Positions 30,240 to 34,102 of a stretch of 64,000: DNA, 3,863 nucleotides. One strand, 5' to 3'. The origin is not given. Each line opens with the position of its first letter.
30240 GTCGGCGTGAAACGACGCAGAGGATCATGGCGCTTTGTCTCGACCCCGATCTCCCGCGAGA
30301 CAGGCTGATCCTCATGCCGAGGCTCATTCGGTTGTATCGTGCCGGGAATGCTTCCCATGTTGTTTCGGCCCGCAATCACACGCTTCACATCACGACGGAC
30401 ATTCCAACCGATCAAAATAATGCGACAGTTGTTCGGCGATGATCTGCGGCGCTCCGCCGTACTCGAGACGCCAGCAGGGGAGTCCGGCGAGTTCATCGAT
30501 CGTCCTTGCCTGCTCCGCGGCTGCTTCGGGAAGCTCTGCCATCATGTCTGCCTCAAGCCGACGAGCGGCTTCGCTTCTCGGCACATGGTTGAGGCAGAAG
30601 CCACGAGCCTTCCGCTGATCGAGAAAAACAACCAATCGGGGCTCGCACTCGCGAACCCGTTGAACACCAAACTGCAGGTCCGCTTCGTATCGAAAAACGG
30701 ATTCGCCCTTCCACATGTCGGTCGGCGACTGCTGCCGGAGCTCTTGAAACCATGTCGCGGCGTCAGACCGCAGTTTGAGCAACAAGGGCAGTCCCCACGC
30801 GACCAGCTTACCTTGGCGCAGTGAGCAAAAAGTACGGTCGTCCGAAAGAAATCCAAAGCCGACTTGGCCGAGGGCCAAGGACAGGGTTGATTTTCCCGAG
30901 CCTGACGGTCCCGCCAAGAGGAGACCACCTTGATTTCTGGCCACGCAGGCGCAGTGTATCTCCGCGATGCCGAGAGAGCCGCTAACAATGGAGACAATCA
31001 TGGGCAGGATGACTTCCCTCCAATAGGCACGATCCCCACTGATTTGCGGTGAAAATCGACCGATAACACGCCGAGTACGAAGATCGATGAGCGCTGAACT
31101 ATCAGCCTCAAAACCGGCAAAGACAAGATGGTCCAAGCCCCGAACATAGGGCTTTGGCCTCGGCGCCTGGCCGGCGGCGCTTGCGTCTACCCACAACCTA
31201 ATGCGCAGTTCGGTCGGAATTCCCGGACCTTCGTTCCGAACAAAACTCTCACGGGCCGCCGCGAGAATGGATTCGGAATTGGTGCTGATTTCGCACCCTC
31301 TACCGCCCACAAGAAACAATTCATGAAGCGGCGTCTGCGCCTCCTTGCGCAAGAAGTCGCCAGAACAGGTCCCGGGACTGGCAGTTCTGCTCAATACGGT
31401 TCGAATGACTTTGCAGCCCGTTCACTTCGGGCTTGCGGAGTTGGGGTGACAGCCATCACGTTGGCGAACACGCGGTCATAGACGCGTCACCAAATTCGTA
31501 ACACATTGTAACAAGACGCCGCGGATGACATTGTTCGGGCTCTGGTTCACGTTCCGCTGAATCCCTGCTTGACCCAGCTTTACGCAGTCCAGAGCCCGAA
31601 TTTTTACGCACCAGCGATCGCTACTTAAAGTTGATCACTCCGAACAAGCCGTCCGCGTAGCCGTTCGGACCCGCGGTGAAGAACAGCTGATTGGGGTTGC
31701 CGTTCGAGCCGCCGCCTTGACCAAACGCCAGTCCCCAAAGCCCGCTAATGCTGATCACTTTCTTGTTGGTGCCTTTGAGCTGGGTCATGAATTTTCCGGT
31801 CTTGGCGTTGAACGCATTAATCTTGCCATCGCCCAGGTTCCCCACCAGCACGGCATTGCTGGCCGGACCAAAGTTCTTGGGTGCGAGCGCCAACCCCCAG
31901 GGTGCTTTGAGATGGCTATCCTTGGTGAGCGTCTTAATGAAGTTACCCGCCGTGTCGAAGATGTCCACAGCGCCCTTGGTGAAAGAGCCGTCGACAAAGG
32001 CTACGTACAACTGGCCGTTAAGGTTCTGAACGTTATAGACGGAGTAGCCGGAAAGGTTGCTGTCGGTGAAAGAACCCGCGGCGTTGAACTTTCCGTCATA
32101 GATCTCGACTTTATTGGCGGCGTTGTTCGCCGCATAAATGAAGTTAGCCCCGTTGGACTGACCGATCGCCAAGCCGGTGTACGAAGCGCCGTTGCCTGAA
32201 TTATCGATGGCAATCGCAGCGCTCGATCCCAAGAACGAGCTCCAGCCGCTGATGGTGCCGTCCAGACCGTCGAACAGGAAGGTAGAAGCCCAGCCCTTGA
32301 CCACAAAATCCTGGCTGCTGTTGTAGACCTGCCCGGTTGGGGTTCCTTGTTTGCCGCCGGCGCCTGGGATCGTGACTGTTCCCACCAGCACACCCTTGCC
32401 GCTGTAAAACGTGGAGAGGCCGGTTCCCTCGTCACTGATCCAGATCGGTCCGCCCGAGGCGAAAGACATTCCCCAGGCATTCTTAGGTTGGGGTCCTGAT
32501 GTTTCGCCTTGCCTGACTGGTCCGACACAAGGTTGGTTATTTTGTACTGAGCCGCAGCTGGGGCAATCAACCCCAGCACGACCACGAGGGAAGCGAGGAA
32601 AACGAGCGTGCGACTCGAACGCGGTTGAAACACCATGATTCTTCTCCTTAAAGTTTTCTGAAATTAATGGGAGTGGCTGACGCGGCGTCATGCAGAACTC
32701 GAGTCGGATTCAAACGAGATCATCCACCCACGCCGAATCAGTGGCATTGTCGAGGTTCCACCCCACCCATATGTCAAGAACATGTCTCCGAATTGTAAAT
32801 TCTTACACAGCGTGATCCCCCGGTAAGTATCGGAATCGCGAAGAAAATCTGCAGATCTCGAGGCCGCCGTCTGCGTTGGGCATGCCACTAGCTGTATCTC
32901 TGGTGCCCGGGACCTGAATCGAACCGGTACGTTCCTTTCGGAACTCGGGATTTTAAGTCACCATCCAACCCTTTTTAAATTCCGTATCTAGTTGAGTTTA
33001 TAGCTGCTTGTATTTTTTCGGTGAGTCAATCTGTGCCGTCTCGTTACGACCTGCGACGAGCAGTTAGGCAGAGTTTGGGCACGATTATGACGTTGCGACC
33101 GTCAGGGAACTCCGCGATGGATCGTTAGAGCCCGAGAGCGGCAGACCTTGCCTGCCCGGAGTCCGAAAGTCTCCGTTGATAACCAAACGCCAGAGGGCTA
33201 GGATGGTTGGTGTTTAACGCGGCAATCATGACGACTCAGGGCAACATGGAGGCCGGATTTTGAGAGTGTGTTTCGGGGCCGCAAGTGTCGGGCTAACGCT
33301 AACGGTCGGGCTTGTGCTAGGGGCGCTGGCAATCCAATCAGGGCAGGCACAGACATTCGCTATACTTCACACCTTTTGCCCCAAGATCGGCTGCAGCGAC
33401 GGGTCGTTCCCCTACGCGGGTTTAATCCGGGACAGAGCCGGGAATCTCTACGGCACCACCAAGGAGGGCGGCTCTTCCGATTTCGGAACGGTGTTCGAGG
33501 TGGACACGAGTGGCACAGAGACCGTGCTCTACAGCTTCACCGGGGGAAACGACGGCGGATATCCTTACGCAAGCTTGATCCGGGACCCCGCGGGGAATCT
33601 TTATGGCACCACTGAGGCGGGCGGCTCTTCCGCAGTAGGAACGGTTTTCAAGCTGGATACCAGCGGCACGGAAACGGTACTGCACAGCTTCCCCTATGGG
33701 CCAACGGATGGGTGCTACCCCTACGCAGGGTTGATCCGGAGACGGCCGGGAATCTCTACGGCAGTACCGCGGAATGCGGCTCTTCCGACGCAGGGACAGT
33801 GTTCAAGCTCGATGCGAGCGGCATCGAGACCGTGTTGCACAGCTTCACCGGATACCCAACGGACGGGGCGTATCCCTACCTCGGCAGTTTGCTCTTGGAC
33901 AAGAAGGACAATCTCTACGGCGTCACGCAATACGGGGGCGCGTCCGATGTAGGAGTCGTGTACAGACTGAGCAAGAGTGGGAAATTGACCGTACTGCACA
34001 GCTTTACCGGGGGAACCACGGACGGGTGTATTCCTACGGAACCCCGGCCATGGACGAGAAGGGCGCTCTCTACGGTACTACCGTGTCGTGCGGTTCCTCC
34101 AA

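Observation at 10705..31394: About 21 kb block of three operons combining five radical SAM enzymes, methyltransferases, HprK-like kinases, an NTP_transf_5 enzyme, GT-C membrane transferases and a PLC-type phosphoesterase: candidate undescribed tailoring system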

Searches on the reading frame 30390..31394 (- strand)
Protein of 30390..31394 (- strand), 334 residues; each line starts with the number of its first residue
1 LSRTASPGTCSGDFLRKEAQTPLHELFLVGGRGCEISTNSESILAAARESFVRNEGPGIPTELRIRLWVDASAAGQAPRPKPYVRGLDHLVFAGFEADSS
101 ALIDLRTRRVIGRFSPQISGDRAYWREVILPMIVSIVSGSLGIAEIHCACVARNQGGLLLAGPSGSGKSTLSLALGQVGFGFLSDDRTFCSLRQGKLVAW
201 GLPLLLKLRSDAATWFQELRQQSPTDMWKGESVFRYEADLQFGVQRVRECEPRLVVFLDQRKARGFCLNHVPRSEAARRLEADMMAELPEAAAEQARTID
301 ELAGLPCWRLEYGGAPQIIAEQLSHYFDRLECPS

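Call 4: search_protein_families(library=pfam, proteins=[window:30390-31394:-], max_evalue=0.01)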
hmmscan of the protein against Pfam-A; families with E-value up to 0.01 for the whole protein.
window:30390-31394:- (334 aa): 2 families
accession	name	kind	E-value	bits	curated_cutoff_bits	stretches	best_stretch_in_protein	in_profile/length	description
PF07475.17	Hpr_kinase_C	-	0.00047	20.2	33.3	1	145-193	8-56/171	HPr Serine kinase C-terminal domain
PF13555.12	AAA_29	-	0.001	19.2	27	1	155-171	22-38/61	P-loop containing region of AAA domain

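Call 6: search_protein_families(library=ncbifam, proteins=[window:30390-31394:-], max_evalue=0.001)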
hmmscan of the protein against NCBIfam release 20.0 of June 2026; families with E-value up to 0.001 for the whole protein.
window:30390-31394:- (334 aa): 4 families
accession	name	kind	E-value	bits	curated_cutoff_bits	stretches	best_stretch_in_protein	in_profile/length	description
TIGR04352.1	HprK_rel_A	equivalog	2.1e-12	46.7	200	1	146-313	99-268/280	HprK-related kinase A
TIGR04355.1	HprK_rel_B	hypoth_equivalog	5.7e-10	38.8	200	1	146-202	147-203/351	HprK-related kinase B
TIGR00679.1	hpr-ser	equivalog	6.7e-05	22.3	240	1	146-197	134-186/300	HPr(Ser) kinase/phosphatase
TIGR04249.1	SCM_chp_ScmC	equivalog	0.00082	18.8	125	0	145-188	127-169/292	SynChlorMet cassette protein ScmC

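Call 46: find_homologous_proteins(query=window:30390-31394:-, max_evalue=0.00001)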
Query window:30390-31394:- (334 aa): 690 proteins with E <= 0.00001 among 8000 candidates; the best 120 are listed.
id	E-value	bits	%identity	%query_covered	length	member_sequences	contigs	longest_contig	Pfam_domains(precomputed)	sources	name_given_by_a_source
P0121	1.7e-222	756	100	100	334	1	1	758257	-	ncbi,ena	-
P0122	3.6e-141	488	65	99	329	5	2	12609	-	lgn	-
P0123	8.3e-125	434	59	98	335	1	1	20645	PF27840.1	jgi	jgi:hypothetical protein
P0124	2.6e-122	426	59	98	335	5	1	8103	PF27840.1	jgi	jgi:hypothetical protein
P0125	1.1e-120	421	60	96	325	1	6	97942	-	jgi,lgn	jgi:hypothetical protein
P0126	1.9e-120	420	59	97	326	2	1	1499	-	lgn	-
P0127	1.4e-118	414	58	97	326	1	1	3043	-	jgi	jgi:hypothetical protein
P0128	2.3e-118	413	59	96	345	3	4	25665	-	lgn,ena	-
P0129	2.1e-116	407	56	96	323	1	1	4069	-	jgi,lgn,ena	-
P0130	3.9e-116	406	57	94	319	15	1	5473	-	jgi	jgi:hypothetical protein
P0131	5.5e-116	405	57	94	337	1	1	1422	PF13671.13,PF07475.18,PF27840.1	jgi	jgi:gluconate kinase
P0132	7.3e-116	405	55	96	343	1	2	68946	PF07475.18,PF27840.1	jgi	jgi:hypothetical protein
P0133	4.7e-115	402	57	97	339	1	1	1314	PF07475.18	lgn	-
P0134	5.7e-115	402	56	99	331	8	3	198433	PF07475.18,PF27840.1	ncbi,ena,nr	ncbi:MAG: hypothetical protein LAO23_02655 [Acidobacteriia bacterium]|nr:hypothetical protein [Terri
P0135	6.6e-115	402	56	93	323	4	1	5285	-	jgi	jgi:hypothetical protein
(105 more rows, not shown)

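Call 47: find_encoding_contigs(protein=P0121, flank=10000, max_places=2)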
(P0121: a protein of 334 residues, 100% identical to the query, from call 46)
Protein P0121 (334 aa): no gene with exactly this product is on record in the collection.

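Call 48: list_cluster_members(proteins=[P0121])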
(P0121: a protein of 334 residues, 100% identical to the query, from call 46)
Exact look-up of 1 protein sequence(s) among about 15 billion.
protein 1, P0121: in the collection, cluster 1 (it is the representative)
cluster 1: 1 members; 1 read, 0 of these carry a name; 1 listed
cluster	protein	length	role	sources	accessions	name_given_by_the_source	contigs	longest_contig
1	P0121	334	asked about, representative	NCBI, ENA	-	-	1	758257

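Call 51: search_solved_structures(query=window:30390-31394:-, max_evalue=1)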
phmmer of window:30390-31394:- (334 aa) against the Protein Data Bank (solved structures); distinct sequences matched with E-value up to 1: 12.
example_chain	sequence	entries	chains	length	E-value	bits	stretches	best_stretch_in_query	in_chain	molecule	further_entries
7swl_A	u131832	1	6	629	0.14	14.6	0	153-183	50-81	Rix7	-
6c2u_A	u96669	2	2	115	0.16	14.3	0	152-174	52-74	phosphate-loop protein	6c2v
6mat_A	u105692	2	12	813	0.24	13.8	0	153-183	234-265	Rix7 mutant | Rix7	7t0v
7t3i_A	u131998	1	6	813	0.24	13.8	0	153-183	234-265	Rix7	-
1jb1_A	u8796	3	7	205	0.36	13.2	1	155-203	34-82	HPRK PROTEIN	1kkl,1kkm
2qmh_A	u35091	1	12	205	0.36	13.2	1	155-203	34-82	HPr kinase/phosphorylase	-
5x1x_A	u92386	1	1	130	0.54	12.6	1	176-249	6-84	Mutator mutT protein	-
3t61_A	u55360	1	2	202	0.71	12.2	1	147-204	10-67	Gluconokinase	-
4nae_A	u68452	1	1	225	0.73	12.2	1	259-315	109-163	Heptaprenylglyceryl phosphate synthase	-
4nae_B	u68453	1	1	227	0.74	12.2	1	259-315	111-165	Heptaprenylglyceryl phosphate synthase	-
4naf_B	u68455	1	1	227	0.74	12.2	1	259-315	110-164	Heptaprenylglyceryl phosphate synthase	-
5fl3_A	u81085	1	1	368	0.88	11.9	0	140-175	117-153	PILI RETRACTION PROTEIN PILT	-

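Call 71: predict_structure(alignment_id=A2)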
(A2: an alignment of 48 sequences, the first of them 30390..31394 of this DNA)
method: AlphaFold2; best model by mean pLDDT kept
length: 334 residues; sequences in the alignment: 48
mean_pLDDT: 88.0   pTM: 0.85
mean pLDDT of the five models: 88.0, 87.4, 86.5, 86.2, 85.4
residues with pLDDT >= 90: 207; 70-90: 107; 50-70: 8; < 50: 12
segments of 3 or more residues with pLDDT < 50: 1-11
pLDDT, mean of each block of 10 residues (from residue 1): 37 71 94 95 95 81 94 79 89 91 95 94 92 93 93 95 91 95 92 91 84 88 81 83 88 96 92 95 78 93 97 95 93 55
secondary structure, 60 per line:
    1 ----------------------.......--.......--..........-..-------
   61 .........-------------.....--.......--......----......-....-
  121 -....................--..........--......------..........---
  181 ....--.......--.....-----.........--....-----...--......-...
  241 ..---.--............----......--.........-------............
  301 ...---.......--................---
elements in order: E23-29 E32-38 H41-50 E61-69 E83-87 E90-96 E99-104 E109-114 H116-119 H122-141 E144-153 E156-161 H168-177 E181-184 E187-193 E196-200 E206-209 H210-214 H217-220 E226-228 E231-236 H238-242 E249-260 E265-270 H273-281 H289-303 E307-313 H316-331

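Call 74: fold_search(model_id=the predicted structure, library=pdb)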
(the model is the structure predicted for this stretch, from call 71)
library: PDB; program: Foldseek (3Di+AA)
matches with E <= 10: 423; with E <= 0.001: 66
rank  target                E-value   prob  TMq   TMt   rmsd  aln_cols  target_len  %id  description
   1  2qzy_B                7.6e-09  1.00  0.46  0.29  10.0       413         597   14  The structure of chicken mitochondrial PEPCK in complex with PEP (released 2007-09-04)
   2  6asn                  1.1e-08  1.00  0.46  0.32   7.7       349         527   11  E. coli phosphoenolpyruvate carboxykinase K212I F216V mutant bound to methanesulfonate (released 2018-08-29)
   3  6at3_A                1.9e-08  1.00  0.44  0.31   8.6       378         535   12  E. coli phosphoenolpyruvate carboxykinase Y207F mutant bound to thiosulfate and oxaloacetate (released 2018-08-29)
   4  2pc9_D                2.5e-08  1.00  0.45  0.32   8.4       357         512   14  Crystal Structure Of ATP-Dependent Phosphoenolpyruvate Carboxykinase From Thermus thermophilus HB8 (released 2007-10-02)
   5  2pc9_B                2.6e-08  1.00  0.45  0.33   8.6       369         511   13  Crystal Structure Of ATP-Dependent Phosphoenolpyruvate Carboxykinase From Thermus thermophilus HB8 (released 2007-10-02)
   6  1oen                  3.7e-08  1.00  0.48  0.34   8.4       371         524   12  PHOSPHOENOLPYRUVATE CARBOXYKINASE (released 1996-11-08)
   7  1ayl                  3.7e-08  1.00  0.44  0.31   7.9       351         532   12  PHOSPHOENOLPYRUVATE CARBOXYKINASE (released 1997-01-11)
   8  6at4_B                3.9e-08  1.00  0.44  0.31   8.2       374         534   12  E. coli phosphoenolpyruvate carboxykinase bound to thiosulfate (released 2018-08-29)
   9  2pc9_C                4.2e-08  1.00  0.45  0.32   7.5       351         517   14  Crystal Structure Of ATP-Dependent Phosphoenolpyruvate Carboxykinase From Thermus thermophilus HB8 (released 2007-10-02)
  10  6v2l                  4.4e-08  1.00  0.46  0.33   7.7       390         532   12  E. coli Phosphoenolpyruvate carboxykinase S250A (released 2019-12-11)
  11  9a4u_A                4.7e-08  1.00  0.43  0.30   9.5       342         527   13  Integrative model of PCKA-QOX2 by crosslinking MS and deep learning (released 2024-09-18)
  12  1j3b_B                5.0e-08  1.00  0.45  0.32   7.9       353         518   14  Crystal structure of ATP-dependent phosphoenolpyruvate carboxykinase from Thermus thermophilus HB8 (released 2003-02-11)
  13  6com                  5.0e-08  1.00  0.42  0.30   8.3       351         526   11  2.3A crystal structure of E. coli phosphoenolpyruvate carboxykinase mutant Asp269Asn (released 2018-04-04)
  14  6asm                  5.3e-08  1.00  0.48  0.34   7.4       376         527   11  E. coli phosphoenolpyruvate carboxykinase G209S K212C mutant bound to thiosulfate (released 2018-08-29)
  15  1j3b_A                5.3e-08  1.00  0.44  0.32   8.2       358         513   13  Crystal structure of ATP-dependent phosphoenolpyruvate carboxykinase from Thermus thermophilus HB8 (released 2003-02-11)
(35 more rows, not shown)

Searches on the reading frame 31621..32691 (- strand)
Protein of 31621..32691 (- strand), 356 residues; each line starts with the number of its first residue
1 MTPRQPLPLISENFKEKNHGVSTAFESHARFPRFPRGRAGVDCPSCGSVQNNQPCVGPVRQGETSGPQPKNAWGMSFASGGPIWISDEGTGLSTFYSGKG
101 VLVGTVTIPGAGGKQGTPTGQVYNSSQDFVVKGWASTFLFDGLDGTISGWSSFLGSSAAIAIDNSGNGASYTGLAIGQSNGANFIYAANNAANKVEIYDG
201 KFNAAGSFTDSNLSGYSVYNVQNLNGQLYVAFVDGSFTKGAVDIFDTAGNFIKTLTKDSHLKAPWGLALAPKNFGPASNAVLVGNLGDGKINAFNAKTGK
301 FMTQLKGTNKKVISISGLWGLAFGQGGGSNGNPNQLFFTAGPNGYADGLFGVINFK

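Call 21: search_protein_families(library=pfam, proteins=[window:31621-32691:-], max_evalue=0.001)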
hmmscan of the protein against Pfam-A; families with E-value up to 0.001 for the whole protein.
window:31621-32691:- (356 aa): 0 families

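Call 42: search_protein_families(library=ncbifam, proteins=[window:31621-32691:-], max_evalue=0.001)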
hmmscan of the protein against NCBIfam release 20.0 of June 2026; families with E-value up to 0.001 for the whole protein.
window:31621-32691:- (356 aa): 1 family
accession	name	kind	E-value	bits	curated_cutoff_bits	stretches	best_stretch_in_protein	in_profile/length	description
TIGR03118.1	PEPCTERM_chp_1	hypoth_equivalog_domain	6.7e-73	245.5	79.95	1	64-354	17-335/336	TIGR03118 family protein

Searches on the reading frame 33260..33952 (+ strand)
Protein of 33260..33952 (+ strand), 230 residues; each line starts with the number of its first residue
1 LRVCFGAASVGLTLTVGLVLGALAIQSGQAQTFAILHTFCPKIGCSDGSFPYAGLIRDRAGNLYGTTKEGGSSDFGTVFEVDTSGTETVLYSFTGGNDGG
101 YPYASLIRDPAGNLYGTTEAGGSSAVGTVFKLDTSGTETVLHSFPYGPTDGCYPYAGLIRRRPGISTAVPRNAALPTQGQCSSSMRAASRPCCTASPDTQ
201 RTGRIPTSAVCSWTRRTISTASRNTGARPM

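Call 21: search_protein_families(library=pfam, proteins=[window:33260-33952:+], max_evalue=0.001)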
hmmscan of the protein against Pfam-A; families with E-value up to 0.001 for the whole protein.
window:33260-33952:+ (230 aa): 0 families

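Call 42: search_protein_families(library=ncbifam, proteins=[window:33260-33952:+], max_evalue=0.001)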
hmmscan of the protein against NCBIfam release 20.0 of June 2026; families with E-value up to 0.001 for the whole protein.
window:33260-33952:+ (230 aa): 1 family
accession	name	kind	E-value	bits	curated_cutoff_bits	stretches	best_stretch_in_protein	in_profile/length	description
TIGR03803.2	Gloeo_Verruco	domain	3.2e-38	129.2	44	2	99-146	1-48/50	choice-of-anchor tandem repeat GloVer-containing protein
